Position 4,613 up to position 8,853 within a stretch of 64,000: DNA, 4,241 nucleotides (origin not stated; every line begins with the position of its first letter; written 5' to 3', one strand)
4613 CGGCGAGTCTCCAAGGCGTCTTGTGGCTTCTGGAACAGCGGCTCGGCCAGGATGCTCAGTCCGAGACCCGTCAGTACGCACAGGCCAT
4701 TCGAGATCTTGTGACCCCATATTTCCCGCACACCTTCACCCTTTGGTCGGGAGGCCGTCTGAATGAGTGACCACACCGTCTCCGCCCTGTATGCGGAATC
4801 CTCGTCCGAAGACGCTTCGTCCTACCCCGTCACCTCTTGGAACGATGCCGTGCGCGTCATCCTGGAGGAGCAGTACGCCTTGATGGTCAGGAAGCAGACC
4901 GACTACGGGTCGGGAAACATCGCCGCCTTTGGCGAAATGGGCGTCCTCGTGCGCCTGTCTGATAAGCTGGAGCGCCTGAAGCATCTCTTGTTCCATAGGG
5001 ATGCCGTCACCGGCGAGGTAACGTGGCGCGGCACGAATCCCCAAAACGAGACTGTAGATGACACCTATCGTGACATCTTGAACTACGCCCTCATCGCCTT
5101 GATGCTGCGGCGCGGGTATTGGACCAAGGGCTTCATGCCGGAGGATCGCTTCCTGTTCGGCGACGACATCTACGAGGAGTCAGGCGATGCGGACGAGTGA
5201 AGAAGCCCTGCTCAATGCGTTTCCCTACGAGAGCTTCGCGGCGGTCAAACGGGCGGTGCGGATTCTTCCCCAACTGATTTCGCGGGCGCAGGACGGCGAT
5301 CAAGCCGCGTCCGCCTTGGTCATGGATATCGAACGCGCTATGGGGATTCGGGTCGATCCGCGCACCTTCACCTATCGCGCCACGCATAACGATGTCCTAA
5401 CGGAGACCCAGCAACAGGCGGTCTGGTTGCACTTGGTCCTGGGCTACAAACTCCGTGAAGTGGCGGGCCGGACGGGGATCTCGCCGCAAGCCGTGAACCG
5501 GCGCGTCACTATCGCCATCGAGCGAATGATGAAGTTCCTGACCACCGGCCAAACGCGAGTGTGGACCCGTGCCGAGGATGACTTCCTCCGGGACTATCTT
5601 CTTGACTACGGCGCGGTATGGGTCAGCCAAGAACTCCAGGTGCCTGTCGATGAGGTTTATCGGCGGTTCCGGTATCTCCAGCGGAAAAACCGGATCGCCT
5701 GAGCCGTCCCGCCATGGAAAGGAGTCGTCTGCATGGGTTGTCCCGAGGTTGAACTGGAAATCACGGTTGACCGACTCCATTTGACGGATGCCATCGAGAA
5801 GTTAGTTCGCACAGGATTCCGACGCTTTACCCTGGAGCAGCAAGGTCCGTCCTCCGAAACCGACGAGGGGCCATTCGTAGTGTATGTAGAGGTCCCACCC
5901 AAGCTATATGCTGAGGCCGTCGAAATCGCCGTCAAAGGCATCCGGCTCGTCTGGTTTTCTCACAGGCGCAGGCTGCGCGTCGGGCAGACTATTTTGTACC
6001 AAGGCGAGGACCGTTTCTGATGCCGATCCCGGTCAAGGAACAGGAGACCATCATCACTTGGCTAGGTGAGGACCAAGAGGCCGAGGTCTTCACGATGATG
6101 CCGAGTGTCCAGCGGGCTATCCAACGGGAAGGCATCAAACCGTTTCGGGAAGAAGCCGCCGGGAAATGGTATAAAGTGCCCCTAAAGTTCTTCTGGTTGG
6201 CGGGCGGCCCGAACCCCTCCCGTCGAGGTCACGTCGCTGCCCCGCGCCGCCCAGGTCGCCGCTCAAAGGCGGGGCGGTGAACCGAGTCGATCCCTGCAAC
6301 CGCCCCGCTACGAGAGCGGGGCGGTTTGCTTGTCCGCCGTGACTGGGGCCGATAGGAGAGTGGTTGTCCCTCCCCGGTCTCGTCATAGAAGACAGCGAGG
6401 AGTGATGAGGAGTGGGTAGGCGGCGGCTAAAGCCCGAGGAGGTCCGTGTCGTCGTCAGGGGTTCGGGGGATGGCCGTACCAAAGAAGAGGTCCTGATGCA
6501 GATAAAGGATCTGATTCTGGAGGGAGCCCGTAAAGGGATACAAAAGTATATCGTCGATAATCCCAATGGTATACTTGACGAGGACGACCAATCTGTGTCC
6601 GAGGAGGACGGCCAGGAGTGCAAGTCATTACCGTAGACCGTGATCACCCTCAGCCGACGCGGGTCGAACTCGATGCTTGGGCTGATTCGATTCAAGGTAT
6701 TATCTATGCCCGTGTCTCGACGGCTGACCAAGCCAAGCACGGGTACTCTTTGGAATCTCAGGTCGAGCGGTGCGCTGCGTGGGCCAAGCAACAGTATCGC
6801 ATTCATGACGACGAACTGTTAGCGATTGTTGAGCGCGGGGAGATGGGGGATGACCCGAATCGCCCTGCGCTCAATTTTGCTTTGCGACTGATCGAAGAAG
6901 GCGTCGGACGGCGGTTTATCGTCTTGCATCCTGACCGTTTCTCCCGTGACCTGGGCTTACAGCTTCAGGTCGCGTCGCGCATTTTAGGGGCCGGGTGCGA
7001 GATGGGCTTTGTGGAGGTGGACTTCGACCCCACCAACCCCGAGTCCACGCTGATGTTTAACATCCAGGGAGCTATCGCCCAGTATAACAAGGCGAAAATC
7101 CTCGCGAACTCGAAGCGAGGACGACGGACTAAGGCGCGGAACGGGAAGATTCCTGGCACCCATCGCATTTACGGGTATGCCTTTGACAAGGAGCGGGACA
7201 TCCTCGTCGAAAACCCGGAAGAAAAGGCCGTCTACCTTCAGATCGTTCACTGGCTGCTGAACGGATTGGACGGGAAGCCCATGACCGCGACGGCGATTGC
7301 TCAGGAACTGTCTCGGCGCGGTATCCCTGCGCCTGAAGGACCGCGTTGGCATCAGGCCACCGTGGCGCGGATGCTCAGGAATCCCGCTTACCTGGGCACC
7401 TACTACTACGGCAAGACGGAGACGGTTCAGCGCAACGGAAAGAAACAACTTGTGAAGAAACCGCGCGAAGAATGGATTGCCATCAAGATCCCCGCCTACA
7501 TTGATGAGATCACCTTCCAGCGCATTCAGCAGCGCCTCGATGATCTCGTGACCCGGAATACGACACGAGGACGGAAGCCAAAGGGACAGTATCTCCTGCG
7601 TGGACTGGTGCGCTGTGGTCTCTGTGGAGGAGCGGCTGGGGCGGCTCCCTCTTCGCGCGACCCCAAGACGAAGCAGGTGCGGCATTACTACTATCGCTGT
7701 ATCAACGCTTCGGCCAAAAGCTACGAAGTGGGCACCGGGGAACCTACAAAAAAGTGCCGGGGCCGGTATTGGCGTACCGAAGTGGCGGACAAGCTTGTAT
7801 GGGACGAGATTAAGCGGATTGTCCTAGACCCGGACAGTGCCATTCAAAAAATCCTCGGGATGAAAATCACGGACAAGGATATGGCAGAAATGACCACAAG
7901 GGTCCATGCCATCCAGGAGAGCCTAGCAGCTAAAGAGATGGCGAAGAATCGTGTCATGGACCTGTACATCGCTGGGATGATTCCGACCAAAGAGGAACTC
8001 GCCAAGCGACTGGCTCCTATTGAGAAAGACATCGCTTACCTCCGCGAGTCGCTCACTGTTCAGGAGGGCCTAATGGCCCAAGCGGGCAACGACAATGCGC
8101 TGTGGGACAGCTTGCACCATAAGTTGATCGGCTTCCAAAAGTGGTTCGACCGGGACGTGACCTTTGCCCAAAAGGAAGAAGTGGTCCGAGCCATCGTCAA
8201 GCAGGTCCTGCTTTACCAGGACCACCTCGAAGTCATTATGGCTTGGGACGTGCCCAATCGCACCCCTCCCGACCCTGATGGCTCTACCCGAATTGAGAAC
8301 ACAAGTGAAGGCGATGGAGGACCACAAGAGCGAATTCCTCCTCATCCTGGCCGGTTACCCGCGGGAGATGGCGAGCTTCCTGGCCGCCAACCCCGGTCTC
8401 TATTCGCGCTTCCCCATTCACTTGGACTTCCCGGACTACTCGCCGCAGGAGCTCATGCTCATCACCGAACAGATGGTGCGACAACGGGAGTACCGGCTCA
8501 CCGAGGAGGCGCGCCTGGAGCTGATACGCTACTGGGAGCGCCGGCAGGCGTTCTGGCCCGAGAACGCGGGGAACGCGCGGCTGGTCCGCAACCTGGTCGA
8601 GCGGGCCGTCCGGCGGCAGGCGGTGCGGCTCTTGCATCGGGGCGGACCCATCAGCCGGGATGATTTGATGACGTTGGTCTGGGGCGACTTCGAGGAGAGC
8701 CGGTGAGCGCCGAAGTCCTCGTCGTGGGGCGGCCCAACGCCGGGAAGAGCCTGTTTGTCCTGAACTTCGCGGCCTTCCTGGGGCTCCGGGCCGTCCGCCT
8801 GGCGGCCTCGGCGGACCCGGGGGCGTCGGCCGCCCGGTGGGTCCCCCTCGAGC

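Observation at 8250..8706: A phage-like element carrying a large serine recombinase is inserted inside the sporulation gene spoVK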

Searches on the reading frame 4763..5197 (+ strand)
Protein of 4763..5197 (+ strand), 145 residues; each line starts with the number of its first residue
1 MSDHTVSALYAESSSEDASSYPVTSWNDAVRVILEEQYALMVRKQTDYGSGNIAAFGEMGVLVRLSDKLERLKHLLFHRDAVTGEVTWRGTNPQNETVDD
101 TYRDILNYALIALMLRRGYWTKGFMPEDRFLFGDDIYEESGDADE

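Call 51: search_protein_families(library=pfam, proteins=[window:4763-5197:+], max_evalue=0.1)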
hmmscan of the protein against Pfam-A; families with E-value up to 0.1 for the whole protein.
window:4763-5197:+ (145 aa): 1 family
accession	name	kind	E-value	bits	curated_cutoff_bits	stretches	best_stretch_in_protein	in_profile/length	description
PF07659.16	DUF1599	-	8.9e-05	23.2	25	1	89-114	34-59/61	Nucleotide modification associated domain 1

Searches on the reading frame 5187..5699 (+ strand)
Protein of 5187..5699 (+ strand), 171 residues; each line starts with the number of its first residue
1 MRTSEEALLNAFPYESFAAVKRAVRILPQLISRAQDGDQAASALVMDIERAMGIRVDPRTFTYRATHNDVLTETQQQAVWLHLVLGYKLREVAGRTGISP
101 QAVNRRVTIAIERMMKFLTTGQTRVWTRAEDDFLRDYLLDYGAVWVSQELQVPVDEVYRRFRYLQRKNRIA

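Call 4: search_protein_families(library=pfam, proteins=[window:5187-5699:+], max_evalue=0.01)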
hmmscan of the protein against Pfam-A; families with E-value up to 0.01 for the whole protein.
window:5187-5699:+ (171 aa): 4 families
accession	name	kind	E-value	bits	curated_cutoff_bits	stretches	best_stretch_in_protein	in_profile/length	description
PF08281.18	Sigma70_r4_2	-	6.5e-08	32.5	25.7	1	71-110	11-50/54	Sigma-70, region 4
PF13412.12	HTH_24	-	0.0023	17.9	21.9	1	90-107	21-38/48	Winged helix-turn-helix DNA-binding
PF13384.12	HTH_23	-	0.0025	18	24.6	1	74-105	6-36/50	Homeodomain-like domain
PF13404.12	HTH_AsnC-type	-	0.0066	16.7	27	0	89-107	20-38/42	AsnC-type helix-turn-helix domain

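Call 94: search_protein_families(library=ncbifam, proteins=[window:5187-5699:+], max_evalue=0.01)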
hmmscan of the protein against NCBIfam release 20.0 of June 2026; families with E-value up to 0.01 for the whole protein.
window:5187-5699:+ (171 aa): 6 families
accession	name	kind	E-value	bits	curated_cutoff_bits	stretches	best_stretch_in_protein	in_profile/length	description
TIGR02937.1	sigma70-ECF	superfamily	0.00011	21.9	42.9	1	71-116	118-163/165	sigma-70 family RNA polymerase sigma factor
TIGR02985.1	Sig70_bacteroi1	subfamily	0.00099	19.4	126.4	1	70-117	114-161/162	RNA polymerase sigma-70 factor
NF045758.2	YlxM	equivalog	0.0012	18.9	80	1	68-116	14-62/72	YlxM family DNA-binding protein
TIGR02984.1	Sig-70_plancto1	subfamily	0.0025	17.4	183.75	1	70-117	140-187/189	RNA polymerase sigma-70 factor, Planctomycetaceae-specific subfamily 1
NF007216.0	PRK09638.1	equivalog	0.006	16.4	194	0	71-119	127-175/180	RNA polymerase sigma factor SigY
NF040705.1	sigma_mbnA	exception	0.0088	15.7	350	0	75-115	115-155/272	methanobactin precursor domain-containing sigma factor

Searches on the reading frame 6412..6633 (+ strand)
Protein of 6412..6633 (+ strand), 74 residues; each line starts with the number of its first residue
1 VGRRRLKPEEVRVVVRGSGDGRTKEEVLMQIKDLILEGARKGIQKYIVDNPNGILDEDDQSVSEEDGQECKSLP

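Call 51: search_protein_families(library=pfam, proteins=[window:6412-6633:+], max_evalue=0.1)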
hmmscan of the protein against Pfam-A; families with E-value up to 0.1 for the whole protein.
window:6412-6633:+ (74 aa): 0 families

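Call 94: search_protein_families(library=ncbifam, proteins=[window:6412-6633:+], max_evalue=0.01)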
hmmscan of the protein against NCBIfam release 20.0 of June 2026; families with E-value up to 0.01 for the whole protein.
window:6412-6633:+ (74 aa): 0 families

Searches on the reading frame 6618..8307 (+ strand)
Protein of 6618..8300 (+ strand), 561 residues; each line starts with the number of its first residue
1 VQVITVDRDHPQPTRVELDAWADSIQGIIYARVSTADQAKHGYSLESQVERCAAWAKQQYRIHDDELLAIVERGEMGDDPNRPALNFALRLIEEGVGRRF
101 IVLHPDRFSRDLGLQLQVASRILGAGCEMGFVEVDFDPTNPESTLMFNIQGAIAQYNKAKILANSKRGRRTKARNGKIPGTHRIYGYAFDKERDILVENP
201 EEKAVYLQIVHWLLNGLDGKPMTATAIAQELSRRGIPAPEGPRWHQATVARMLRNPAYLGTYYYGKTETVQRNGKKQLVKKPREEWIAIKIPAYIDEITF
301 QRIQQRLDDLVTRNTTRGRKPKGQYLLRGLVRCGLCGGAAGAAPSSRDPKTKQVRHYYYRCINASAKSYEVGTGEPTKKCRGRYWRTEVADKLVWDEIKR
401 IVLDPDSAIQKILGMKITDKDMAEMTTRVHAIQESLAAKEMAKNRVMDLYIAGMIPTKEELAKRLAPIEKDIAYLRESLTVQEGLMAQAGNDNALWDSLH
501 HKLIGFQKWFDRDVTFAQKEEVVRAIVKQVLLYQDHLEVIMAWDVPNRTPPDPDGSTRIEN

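Call 4: search_protein_families(library=pfam, proteins=[window:6618-8300:+], max_evalue=0.01)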
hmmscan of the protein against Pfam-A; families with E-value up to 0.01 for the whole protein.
window:6618-8300:+ (561 aa): 3 families
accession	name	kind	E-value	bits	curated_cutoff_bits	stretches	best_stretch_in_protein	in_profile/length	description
PF00239.26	Resolvase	-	3.1e-26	92.6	23.3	1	28-177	2-144/145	Resolvase, N terminal domain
PF07508.19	Recombinase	-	4.3e-20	72.3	21.1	1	200-308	1-100/102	Recombinase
PF13408.12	Zn_ribbon_recom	-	2.1e-10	41.2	25.3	1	326-399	1-58/58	Recombinase zinc beta ribbon domain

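Call 5: search_protein_families(library=ncbifam, proteins=[window:6618-8300:+], max_evalue=0.01)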
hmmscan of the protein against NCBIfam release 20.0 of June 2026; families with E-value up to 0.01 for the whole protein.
window:6618-8300:+ (561 aa): 5 families
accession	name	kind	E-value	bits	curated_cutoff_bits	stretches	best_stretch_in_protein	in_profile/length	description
NF041201.1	recomb_XisF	equivalog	1e-25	90.7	375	1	29-365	3-329/465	fdxN element excision recombinase XisF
NF047343.1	SCCmet_CcrB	equivalog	6.8e-23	81.1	900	1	29-432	11-392/542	cassette chromosome recombinase CcrB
NF047347.1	SCCmet_CcrC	equivalog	1e-19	70.5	900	1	29-514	7-483/558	cassette chromosome recombinase CcrC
NF033518.0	transpos_IS607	equivalog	1.6e-07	31.1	110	1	26-110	55-132/187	IS607 family transposase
NF047344.1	SCCmet_CcrA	equivalog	3.9e-06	26.3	700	1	135-221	105-189/442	cassette chromosome recombinase CcrA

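Call 16: find_related_loci(query=window:6618-8300:+, collection=viral_contigs, flank=10000)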
Query window:6618-8300:+ (561 aa) in viral_contigs; peptide patterns used: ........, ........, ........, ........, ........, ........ (x = any residue, [..] = any of these).
6 stretches matched a pattern; 1 encode a relative of the query (tblastn E <= 1e-3); 1 distinct loci.
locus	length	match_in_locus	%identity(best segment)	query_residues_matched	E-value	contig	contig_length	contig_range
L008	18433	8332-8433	41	481-514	3e-4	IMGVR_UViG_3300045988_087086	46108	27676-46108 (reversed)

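Call 31: search_dna_similar(query=window:6618-8307:+, collection=phages, mode=protein, max_rows=30)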
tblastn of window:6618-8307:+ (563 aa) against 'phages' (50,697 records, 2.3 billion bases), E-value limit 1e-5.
Records with a match: 396; places in all: 410; records where one place covers at least 80% of the query: 39.
Best place of each record, by identity: <60% 396.
By first word of the organism name: Streptococcus 116; Bacillus 64; Bacteriophage 38; Staphylococcus 35; Paenibacillus 23; Lactococcus 12; Clostridium 9; Faecalibacterium 7; phage 7; Brevibacillus 7; and 39 more.
By host as written in the record: - 63; Bacillus anthracis 16; Paenibacillus larvae 10; Paenibacillus larvae ATCC 9545 9; Staphylococcus epidermidis 9; Bacillus subtilis BEST7003 7; Brevibacillus laterosporus 7; Faecalibacterium prausnitzii 6; and 186 more.
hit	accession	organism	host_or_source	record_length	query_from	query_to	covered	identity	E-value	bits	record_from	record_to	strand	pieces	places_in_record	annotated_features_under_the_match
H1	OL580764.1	Bacillus phage vB_BsuS-Goe14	Bacillus subtilis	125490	25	540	92%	39.5%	8e-105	352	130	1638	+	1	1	serine-type integrase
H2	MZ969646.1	Bacillus phage BUCT082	Bacillus subtilis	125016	25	540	92%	39.5%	1e-104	351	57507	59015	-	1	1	DNA invertase Pin-like site-specific DNA recombinase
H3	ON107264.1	Bacillus phage BUCT083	Bacillus subtilis subsp. subtilis str. ...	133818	25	540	92%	39.5%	1e-104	351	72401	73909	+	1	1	DNA invertase Pin-like site-specific DNA recombinase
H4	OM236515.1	Bacillus phage SPR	Bacillus subtilis BEST7003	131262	25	540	92%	39.5%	1e-104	351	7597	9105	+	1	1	hypothetical protein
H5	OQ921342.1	Bacillus phage SPbetaL2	Bacillus subtilis BEST7003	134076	25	540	92%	39.5%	1e-104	351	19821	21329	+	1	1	hypothetical protein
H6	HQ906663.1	Wolbachia endosymbiont wVitA of Nasonia vitripennis phage ...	Wolbachia endosymbiont wVitA of Nasonia ...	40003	29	541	91%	26.5%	2e-33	142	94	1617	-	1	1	record has no annotation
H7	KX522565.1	Wolbachia phage WO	wVitA Wolbachia of Nasonia vitripennis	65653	29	546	92%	25.0%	1e-25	118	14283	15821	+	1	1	recombinase | hypothetical protein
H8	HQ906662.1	Wolbachia endosymbiont wVitA of Nasonia vitripennis phage ...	Wolbachia endosymbiont wVitA of Nasonia ...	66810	29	546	92%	25.0%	2e-25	117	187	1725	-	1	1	site-specific recombinase | hypothetical protein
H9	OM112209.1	Bacillus phage PK1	Bacillus sp. (in: Bacteria)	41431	29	530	89%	25.6%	8e-35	146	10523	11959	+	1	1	recombinase family protein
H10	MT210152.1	Bacillus phage vB_Bacillus_1020A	Bacillus sp.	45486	25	498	84%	26.4%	4e-22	107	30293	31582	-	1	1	hypothetical protein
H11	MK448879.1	Streptococcus phage Javan226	Streptococcus gallolyticus DD03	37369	29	545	92%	24.1%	2e-19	99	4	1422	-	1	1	DNA invertase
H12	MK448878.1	Streptococcus phage Javan224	Streptococcus gallolyticus DD02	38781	29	545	92%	24.1%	2e-19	99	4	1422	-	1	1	DNA invertase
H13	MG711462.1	Faecalibacterium phage FP_Epona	Faecalibacterium prausnitzii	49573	23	543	93%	23.7%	3e-13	79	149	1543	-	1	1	large serine recombinase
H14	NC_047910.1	Faecalibacterium phage FP_Epona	Faecalibacterium prausnitzii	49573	23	543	93%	23.7%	3e-13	79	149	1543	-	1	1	integrase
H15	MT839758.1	Bacteriophage sp.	human fecal samples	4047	2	562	100%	21.3%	5e-7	59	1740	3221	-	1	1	record has no annotation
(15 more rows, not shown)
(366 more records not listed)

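Call 45: find_related_loci(query=window:6618-8307:+, collection=metagenome_contigs, flank=10000)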
Query window:6618-8307:+ (563 aa) in metagenome_contigs; peptide patterns used: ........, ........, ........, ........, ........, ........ (x = any residue, [..] = any of these).
84 stretches matched a pattern; 2 encode a relative of the query (tblastn E <= 1e-3); 2 distinct loci.
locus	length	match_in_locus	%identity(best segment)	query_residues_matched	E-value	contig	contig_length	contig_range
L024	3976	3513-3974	96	1-154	3e-97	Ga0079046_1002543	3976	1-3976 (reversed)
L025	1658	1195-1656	96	1-154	5e-103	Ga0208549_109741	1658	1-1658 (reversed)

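Call 89: search_protein_representatives(protein=window:6618-8307:+)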
Query: 563 residues. Proteins with E-value up to 0.001 (for the whole library): 29931; up to 1e-10: 9051; up to 1e-30: 753. The best 150 are listed.
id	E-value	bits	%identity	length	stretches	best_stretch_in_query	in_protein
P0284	4.5e-160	550.5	49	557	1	8-550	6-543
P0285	4.0e-157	540.8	46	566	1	8-555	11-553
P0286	1.5e-155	535.6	48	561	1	12-546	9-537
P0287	9.7e-144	496.6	47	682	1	12-545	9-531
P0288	9.6e-140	483.4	44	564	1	22-560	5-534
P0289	2.7e-139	481.9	44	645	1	15-558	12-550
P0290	3.3e-137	475.1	47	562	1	16-494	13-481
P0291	8.2e-136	470.4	43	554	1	5-545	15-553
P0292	2.4e-130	452.4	44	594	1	14-536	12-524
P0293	6.1e-129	447.7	42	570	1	7-541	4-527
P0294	3.9e-127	441.8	40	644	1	20-554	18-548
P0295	8.7e-123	427.4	42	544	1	19-543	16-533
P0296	2.0e-122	426.2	42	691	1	22-549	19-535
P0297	3.4e-122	425.5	42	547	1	24-539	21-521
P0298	1.3e-112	393.8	41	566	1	24-541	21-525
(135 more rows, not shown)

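Call 93: search_protein_families(library=pfam, proteins=[L024:2395-2616:+, L024:2616-2852:+], max_evalue=0.001)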
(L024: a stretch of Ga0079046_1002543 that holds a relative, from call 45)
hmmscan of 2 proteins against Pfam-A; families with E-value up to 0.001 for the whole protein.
L024:2395-2616:+ (74 aa): 0 families

L024:2616-2852:+ (79 aa): 1 family
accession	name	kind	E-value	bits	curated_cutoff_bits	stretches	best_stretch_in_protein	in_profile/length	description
PF07927.17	HicA_toxin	-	1.3e-07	32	27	1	10-59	2-53/58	HicA toxin of bacterial toxin-antitoxin,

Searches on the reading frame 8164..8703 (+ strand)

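Call 4: search_protein_families(library=pfam, proteins=[window:8164-8703:+], max_evalue=0.01)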
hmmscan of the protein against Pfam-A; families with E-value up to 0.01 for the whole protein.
window:8164-8703:+ (180 aa): 1 family
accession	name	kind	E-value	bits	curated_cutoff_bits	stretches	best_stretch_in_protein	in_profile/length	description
PF17866.7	AAA_lid_6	-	5.7e-17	62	24.3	1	114-176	1-60/60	AAA lid domain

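Call 5: search_protein_families(library=ncbifam, proteins=[window:8164-8703:+], max_evalue=0.01)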
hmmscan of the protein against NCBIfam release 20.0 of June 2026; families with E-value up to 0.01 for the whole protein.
window:8164-8703:+ (180 aa): 3 families
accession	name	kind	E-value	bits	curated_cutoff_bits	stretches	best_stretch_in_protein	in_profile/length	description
TIGR02881.1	spore_V_K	equivalog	4.5e-44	150.5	422.95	1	46-175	132-260/261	stage V sporulation protein K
TIGR02880.1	cbbX_cfxQ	equivalog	7.3e-30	104.2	459.25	1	48-180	151-282/284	CbbX protein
TIGR03922.1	T7SS_EccA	equivalog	1.5e-23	83.2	466.65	1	46-177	405-549/557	type VII secretion AAA-ATPase EccA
